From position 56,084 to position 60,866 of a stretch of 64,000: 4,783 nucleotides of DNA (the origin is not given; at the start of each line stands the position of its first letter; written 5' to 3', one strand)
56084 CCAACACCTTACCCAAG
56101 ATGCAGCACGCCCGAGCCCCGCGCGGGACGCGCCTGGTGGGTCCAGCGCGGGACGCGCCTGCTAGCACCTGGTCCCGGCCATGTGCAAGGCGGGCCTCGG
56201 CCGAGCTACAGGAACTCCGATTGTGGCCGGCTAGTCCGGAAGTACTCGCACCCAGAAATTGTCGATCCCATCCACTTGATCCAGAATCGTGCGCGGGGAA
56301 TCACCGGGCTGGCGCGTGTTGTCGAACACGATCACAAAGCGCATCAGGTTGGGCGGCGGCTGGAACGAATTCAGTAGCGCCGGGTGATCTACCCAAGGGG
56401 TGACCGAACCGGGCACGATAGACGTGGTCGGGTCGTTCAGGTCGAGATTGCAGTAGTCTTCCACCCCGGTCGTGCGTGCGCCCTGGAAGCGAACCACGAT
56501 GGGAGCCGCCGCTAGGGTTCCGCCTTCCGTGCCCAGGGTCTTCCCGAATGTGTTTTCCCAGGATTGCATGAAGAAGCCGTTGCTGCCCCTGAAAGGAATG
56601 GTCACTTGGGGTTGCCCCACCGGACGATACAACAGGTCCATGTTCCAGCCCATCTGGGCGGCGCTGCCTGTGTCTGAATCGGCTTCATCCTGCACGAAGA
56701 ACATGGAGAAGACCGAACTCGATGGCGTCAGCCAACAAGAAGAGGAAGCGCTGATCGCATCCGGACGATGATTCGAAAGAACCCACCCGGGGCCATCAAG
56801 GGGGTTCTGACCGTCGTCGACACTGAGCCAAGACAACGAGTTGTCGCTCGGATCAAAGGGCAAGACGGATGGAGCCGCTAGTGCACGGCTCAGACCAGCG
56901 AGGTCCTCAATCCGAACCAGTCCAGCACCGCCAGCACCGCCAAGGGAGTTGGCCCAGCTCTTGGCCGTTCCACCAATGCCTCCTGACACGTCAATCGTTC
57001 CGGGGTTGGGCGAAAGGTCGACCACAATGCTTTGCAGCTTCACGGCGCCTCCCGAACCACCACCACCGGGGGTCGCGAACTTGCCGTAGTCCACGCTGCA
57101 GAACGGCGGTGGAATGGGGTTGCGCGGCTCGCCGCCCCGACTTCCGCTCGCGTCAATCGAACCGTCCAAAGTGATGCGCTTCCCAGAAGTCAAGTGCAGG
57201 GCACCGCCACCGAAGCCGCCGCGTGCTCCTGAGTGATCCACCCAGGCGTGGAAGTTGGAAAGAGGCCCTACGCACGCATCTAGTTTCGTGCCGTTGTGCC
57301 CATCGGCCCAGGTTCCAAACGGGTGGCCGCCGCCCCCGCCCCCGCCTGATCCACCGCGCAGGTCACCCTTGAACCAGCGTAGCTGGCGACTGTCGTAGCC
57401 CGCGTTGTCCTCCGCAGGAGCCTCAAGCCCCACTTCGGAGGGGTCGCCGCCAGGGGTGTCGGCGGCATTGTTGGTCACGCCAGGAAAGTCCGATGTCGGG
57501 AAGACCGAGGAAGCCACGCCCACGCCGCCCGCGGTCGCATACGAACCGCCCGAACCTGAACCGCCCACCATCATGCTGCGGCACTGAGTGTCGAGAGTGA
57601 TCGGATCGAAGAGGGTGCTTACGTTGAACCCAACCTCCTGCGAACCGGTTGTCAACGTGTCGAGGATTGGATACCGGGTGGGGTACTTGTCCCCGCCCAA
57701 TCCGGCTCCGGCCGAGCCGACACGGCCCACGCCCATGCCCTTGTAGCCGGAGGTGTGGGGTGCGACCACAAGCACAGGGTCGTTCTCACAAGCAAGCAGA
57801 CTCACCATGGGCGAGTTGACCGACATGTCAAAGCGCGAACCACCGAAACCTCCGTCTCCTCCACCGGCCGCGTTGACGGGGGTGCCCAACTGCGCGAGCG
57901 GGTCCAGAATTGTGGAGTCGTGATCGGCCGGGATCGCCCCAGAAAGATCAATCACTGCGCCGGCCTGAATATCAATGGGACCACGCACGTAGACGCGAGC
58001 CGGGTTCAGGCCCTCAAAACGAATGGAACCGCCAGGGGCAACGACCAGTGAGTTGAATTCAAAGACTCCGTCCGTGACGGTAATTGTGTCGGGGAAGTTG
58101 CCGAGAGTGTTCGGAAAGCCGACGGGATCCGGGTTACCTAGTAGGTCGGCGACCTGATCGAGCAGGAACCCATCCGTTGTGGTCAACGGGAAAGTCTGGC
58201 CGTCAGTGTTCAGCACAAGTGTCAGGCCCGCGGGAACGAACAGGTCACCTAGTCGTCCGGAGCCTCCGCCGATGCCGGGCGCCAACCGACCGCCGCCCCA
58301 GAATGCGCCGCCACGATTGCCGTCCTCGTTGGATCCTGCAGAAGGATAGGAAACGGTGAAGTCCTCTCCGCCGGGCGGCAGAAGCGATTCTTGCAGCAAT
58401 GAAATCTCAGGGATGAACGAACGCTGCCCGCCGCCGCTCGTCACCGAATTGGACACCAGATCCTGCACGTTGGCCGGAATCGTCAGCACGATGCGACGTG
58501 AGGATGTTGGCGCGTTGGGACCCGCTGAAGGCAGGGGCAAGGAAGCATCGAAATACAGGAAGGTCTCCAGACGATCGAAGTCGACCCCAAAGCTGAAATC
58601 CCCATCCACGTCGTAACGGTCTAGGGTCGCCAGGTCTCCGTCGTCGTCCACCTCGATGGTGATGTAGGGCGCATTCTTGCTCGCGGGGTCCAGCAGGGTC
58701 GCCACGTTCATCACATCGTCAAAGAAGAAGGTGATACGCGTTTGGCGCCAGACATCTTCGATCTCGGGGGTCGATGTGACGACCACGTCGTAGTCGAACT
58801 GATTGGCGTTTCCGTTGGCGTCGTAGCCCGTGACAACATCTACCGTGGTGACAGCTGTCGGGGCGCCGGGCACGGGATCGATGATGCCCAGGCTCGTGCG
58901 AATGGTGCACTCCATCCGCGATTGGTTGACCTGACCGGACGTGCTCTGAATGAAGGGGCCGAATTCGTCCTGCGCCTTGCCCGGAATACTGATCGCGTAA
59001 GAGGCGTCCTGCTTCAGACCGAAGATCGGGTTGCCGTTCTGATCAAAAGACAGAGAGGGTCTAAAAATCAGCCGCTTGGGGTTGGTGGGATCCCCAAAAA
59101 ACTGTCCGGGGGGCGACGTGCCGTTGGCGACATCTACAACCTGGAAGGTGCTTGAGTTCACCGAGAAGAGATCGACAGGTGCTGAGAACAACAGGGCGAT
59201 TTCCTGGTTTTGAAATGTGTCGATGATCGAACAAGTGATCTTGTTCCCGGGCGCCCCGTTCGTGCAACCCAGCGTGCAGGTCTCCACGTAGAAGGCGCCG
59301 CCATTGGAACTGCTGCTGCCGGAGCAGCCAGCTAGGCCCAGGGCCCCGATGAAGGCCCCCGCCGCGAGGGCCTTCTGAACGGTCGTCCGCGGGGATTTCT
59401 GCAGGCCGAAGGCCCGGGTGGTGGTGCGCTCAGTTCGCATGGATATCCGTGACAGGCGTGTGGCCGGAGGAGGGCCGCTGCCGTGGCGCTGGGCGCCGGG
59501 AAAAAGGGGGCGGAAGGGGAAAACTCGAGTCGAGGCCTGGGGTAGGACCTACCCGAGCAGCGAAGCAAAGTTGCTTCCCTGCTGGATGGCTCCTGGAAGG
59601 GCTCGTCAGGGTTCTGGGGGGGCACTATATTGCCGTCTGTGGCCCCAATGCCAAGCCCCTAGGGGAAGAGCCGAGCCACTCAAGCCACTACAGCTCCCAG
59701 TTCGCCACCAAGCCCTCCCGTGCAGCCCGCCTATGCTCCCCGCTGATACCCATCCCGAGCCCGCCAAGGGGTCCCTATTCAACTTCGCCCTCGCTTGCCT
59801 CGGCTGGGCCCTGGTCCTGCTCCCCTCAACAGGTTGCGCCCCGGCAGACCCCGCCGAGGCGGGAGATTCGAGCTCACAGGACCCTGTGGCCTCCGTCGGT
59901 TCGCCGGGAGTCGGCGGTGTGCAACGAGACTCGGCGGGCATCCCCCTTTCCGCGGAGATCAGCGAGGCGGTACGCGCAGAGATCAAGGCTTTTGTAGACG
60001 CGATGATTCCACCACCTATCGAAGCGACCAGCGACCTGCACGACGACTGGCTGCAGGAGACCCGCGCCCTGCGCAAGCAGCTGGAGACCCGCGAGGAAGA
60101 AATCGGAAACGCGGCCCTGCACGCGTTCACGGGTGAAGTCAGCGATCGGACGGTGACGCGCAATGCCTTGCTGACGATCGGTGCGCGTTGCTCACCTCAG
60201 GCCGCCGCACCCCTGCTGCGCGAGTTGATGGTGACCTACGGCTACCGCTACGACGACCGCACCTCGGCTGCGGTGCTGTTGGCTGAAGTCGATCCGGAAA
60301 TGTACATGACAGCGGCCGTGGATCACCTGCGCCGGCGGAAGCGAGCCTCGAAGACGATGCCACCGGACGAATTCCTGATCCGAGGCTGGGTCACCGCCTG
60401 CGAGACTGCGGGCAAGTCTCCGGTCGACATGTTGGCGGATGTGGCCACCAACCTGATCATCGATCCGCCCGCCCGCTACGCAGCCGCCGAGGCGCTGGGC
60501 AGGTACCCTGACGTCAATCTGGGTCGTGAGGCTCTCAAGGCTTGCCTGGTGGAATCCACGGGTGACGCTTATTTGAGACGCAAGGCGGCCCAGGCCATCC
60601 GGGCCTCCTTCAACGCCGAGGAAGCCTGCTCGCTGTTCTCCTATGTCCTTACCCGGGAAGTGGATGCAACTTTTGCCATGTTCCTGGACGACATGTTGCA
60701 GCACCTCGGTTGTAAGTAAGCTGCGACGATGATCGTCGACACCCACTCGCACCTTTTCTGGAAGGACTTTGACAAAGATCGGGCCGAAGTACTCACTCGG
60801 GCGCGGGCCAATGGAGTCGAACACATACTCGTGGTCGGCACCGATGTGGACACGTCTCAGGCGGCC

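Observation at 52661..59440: Tandem pair of ~1,060-aa paralogous lipoproteins with no family I can recognise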

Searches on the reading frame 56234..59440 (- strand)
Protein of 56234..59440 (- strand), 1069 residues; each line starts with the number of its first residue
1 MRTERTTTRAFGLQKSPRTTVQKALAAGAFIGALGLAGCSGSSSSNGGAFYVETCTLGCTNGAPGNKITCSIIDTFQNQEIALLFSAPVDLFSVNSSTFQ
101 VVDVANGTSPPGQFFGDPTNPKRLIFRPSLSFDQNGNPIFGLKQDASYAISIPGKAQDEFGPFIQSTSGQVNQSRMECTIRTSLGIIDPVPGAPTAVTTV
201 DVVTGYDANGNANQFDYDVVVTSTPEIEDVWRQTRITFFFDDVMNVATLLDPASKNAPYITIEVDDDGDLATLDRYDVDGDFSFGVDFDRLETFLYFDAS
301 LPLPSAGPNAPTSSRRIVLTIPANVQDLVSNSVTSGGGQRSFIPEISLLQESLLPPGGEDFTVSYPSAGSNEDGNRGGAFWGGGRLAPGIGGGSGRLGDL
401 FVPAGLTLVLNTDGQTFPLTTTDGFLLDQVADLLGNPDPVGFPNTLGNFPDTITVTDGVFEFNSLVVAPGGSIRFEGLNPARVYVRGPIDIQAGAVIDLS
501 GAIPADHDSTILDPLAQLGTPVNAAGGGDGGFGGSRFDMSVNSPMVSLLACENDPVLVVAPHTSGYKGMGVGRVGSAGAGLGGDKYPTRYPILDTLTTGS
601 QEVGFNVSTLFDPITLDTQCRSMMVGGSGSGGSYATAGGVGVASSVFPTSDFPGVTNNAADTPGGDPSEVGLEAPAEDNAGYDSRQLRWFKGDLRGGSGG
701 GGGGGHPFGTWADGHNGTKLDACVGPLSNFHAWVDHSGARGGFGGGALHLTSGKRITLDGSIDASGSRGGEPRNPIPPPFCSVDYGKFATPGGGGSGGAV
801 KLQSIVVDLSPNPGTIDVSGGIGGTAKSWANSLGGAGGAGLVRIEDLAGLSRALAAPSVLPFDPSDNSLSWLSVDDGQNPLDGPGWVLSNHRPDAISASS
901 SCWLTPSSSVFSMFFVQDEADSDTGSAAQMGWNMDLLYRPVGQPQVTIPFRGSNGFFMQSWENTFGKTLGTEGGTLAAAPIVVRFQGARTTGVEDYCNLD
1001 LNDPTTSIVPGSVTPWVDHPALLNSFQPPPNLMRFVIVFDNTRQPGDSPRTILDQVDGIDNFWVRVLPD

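Call 4: search_protein_families(library=pfam, proteins=[window:56234-59440:-], max_evalue=1)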
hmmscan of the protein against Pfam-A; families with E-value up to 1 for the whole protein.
window:56234-59440:- (1069 aa): 1 family
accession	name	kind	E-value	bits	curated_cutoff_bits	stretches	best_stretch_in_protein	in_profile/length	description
PF13205.12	Big_5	-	0.0013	19.9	23.6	1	77-158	21-89/105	Bacterial Ig-like domain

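Call 5: search_protein_families(library=ncbifam, proteins=[window:56234-59440:-], max_evalue=1)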
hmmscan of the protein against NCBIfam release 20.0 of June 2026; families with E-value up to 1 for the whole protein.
window:56234-59440:- (1069 aa): 0 families

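Call 40: search_protein_families(library=padloc, proteins=[window:56234-59440:-], max_evalue=1)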
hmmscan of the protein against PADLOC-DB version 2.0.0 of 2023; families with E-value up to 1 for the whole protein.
window:56234-59440:- (1069 aa): 0 families

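Call 78: list_cluster_members(proteins=[L033:7907-11017:+, window:56234-59440:-])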
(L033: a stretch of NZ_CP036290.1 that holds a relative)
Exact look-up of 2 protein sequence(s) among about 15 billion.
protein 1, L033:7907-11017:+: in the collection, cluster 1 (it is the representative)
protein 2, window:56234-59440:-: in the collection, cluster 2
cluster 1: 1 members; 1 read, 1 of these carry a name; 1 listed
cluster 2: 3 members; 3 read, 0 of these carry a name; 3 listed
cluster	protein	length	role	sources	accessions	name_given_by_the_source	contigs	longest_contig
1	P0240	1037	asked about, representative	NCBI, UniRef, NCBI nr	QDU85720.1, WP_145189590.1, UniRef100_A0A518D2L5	hypothetical protein Pla163_28530 [Planctomycetes bacterium Pla163] | SbsA Ig-like domain-containing protein n=1 Tax=Rohdeia mirabilis TaxID=2528008 ...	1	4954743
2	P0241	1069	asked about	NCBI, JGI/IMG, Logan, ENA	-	-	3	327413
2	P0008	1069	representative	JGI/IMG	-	-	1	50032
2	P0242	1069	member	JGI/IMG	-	-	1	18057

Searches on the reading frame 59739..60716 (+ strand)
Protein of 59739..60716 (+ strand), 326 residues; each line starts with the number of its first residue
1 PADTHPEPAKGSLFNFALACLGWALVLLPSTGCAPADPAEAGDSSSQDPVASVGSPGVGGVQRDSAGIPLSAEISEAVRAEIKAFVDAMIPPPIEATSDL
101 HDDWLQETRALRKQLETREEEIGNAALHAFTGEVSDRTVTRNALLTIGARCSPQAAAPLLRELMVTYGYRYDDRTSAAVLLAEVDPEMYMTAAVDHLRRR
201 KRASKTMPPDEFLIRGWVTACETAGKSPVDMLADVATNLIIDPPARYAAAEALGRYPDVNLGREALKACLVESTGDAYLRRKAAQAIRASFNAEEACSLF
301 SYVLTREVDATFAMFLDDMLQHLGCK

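Call 81: search_protein_families(library=ncbifam, proteins=[window:59739-60716:+], max_evalue=0.001)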
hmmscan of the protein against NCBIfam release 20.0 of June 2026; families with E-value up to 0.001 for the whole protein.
window:59739-60716:+ (326 aa): 0 families

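Call 82: search_protein_families(library=pfam, proteins=[window:59739-60716:+], max_evalue=0.01)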
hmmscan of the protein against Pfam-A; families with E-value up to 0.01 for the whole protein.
window:59739-60716:+ (326 aa): 1 family
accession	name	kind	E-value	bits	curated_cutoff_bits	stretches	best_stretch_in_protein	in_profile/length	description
PF13646.12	HEAT_2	-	9.6e-06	26.2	27.7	1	242-287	44-87/88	HEAT repeats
